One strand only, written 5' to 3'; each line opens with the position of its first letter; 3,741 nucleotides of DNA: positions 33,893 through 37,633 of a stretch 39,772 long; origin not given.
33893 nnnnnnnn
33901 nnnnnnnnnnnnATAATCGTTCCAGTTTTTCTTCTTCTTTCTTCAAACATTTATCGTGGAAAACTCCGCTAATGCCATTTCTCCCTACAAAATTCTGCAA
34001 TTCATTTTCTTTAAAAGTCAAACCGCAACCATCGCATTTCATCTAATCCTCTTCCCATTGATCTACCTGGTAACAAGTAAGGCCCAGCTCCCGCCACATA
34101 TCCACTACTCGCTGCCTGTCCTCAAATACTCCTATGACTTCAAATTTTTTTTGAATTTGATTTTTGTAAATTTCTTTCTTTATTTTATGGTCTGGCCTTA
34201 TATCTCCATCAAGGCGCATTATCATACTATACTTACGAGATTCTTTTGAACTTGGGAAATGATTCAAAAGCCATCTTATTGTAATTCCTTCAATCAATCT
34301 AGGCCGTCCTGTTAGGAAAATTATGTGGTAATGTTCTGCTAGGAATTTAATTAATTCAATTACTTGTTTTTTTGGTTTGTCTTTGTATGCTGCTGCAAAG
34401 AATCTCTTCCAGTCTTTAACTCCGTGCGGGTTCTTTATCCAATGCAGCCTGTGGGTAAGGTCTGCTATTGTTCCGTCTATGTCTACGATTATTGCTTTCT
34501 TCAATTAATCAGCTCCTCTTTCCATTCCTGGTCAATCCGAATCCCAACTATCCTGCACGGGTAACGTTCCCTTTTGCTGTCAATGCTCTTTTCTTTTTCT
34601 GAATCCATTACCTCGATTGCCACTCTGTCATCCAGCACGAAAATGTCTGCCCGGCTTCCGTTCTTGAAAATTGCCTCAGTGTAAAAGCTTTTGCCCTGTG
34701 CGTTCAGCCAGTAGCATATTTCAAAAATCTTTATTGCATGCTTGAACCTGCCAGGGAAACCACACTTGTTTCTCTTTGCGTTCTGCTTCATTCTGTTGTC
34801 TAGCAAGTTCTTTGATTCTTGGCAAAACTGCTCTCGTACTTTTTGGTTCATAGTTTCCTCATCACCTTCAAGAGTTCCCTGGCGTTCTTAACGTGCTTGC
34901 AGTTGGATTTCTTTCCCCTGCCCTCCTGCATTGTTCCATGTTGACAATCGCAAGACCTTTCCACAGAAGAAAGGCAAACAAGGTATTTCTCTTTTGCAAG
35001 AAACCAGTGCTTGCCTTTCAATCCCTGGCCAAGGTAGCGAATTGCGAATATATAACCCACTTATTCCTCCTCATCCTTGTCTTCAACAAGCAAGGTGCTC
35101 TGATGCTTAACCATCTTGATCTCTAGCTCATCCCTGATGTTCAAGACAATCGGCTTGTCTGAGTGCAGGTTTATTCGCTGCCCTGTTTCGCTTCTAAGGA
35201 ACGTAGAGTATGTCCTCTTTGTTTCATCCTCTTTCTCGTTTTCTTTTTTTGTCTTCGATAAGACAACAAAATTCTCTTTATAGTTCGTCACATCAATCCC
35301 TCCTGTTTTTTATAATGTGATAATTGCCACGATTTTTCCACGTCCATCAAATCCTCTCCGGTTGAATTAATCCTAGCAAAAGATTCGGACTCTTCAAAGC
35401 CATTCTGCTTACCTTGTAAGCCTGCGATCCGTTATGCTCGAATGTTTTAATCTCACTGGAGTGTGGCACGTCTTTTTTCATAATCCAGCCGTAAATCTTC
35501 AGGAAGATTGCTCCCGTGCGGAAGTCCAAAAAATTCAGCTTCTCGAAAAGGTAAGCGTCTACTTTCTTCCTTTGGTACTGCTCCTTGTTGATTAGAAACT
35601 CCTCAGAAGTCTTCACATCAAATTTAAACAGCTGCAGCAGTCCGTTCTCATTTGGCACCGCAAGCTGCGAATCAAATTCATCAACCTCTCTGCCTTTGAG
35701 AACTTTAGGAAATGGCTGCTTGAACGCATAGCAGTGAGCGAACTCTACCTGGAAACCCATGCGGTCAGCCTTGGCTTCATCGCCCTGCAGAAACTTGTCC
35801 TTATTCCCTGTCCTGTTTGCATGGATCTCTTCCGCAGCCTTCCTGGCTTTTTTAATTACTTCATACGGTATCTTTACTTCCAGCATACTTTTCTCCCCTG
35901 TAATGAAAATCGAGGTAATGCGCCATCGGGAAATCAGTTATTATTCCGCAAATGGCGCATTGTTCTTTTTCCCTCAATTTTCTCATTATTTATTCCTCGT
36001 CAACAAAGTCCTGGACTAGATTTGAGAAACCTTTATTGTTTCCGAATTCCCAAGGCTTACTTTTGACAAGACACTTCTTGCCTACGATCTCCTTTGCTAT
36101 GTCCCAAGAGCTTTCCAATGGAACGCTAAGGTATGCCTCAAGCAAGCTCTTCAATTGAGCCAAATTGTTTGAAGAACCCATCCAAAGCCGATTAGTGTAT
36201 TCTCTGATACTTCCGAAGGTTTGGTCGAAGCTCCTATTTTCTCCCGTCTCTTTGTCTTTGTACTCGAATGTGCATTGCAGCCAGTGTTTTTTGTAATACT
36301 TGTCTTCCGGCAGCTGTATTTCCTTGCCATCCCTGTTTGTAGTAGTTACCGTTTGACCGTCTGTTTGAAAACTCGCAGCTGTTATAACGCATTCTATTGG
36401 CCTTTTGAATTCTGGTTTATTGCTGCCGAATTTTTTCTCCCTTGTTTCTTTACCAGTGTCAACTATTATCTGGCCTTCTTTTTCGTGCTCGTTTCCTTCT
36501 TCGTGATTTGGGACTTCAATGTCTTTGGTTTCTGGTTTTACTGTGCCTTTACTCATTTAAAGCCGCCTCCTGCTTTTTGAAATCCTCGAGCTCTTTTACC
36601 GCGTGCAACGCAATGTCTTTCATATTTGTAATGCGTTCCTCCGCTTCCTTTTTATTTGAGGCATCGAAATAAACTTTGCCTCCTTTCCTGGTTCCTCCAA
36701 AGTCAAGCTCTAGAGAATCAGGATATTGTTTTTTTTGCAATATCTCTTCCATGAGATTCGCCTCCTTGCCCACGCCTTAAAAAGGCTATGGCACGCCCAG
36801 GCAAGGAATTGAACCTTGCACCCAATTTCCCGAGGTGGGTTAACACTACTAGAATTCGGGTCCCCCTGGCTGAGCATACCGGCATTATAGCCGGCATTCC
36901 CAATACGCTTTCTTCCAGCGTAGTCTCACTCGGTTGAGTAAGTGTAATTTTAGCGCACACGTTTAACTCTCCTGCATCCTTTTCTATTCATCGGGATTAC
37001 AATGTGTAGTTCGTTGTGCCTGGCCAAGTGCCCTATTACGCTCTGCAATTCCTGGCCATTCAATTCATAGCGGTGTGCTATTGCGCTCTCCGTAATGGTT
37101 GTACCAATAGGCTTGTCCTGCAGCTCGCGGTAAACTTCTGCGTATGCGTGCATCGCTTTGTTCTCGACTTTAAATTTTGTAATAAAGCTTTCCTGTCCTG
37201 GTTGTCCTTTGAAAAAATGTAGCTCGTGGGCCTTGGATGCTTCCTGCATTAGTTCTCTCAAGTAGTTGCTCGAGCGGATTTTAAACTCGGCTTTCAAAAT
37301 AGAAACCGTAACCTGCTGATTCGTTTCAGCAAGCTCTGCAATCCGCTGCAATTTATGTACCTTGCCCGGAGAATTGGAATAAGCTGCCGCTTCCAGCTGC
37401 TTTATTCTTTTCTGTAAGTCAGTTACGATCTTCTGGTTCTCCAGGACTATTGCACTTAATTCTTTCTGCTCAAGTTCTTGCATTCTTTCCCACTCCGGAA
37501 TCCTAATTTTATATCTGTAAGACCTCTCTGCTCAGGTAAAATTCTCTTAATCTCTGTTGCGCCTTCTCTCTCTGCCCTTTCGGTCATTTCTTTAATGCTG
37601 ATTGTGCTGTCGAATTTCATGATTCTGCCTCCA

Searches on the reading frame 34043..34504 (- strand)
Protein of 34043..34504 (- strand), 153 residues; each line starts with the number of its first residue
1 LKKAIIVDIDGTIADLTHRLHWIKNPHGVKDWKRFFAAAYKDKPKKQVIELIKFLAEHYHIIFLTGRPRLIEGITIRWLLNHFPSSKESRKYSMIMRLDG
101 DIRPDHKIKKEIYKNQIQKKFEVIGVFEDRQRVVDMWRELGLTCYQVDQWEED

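Call 13: search_protein_families(library=phrogs, proteins=[window:34043-34504:-], max_evalue=0.01)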
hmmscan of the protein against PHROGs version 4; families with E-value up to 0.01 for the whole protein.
window:34043-34504:- (153 aa): 7 families
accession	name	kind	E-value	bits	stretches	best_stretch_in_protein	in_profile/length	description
phrog_415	-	other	3.3e-39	135.8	1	1-151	20-168/218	polynucleotide kinase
phrog_505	-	other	3.5e-37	129.5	1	2-149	161-292/295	polynucleotide kinase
phrog_4889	-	other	6e-12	46.5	1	4-146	9-150/339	polynucleotide kinase/phosphorylase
phrog_36358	-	unknown function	7.3e-11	43.1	1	5-88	16-103/113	-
phrog_420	-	unknown function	1.1e-07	32.6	1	43-150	84-178/267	unknown function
phrog_1238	-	moron, auxiliary metabolic gene and host takeover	2.7e-05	24.8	1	2-70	22-72/155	phosphoheptose isomerase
phrog_3970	-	other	4e-05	24.4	1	2-134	87-214/231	polynucleotide kinase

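Call 84: search_protein_families(library=ncbifam, proteins=[window:34043-34504:-], max_evalue=0.001)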
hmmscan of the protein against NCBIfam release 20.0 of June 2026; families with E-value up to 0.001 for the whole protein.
window:34043-34504:- (153 aa): 0 families

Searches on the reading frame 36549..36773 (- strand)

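Call 81: search_protein_families(library=phrogs, proteins=[window:36549-36773:-], max_evalue=0.05)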
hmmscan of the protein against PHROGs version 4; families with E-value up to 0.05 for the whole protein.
window:36549-36773:- (74 aa): 1 family
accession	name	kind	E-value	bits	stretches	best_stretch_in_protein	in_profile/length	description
phrog_843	-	DNA, RNA and nucleotide metabolism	0.036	14.6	1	17-70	53-103/177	Holliday junction resolvase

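Call 82: search_protein_families(library=pfam, proteins=[window:36549-36773:-], max_evalue=0.05)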
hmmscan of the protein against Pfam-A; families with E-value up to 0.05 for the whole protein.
window:36549-36773:- (74 aa): 1 family
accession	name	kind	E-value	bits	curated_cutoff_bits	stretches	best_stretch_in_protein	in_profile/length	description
PF03838.20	RecU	-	0.0009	19.7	25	1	17-70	48-98/162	Recombination protein U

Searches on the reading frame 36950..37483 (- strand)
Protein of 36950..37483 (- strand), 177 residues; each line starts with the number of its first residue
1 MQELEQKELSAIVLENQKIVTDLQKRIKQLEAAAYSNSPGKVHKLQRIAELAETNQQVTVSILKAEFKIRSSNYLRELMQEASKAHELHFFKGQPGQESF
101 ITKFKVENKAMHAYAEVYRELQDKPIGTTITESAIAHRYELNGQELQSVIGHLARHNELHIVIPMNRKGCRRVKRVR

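Call 13: search_protein_families(library=phrogs, proteins=[window:36950-37483:-], max_evalue=0.01)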
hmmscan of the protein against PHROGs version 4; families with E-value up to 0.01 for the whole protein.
window:36950-37483:- (177 aa): 1 family
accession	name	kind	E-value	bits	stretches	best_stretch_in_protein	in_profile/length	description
phrog_34906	-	other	0.0024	18.7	1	96-167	64-138/179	DNA methyltransferase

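Call 51: search_protein_families(library=pfam, proteins=[window:36950-37483:-], max_evalue=0.05)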
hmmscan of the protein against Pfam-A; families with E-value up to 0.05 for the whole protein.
window:36950-37483:- (177 aa): 3 families
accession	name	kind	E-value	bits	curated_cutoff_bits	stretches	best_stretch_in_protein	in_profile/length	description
PF16183.10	Kinesin_assoc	-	0.0032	18.1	29.5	1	16-120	8-109/171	Kinesin-associated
PF01035.26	DNA_binding_1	-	0.0046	17.2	27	1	114-167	3-54/81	6-O-methylguanine DNA methyltransferase, DNA binding domain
PF10771.15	DUF2582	-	0.014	16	24.2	0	117-161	13-54/65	Winged helix-turn-helix domain (DUF2582)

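Call 84: search_protein_families(library=ncbifam, proteins=[window:36950-37483:-], max_evalue=0.001)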
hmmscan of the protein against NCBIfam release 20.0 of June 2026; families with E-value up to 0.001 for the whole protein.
window:36950-37483:- (177 aa): 0 families

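Call 105: search_solved_structures(query=window:36950-37483:-, max_evalue=1)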
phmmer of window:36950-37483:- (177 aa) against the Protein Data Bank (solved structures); distinct sequences matched with E-value up to 1: 2.
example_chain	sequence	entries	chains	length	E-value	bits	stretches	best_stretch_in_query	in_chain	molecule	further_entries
2x5i_C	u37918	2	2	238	0.22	15.2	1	27-103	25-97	VP3 | Polyprotein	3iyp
1m11_3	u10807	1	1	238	0.55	13.9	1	27-103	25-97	COAT PROTEIN VP3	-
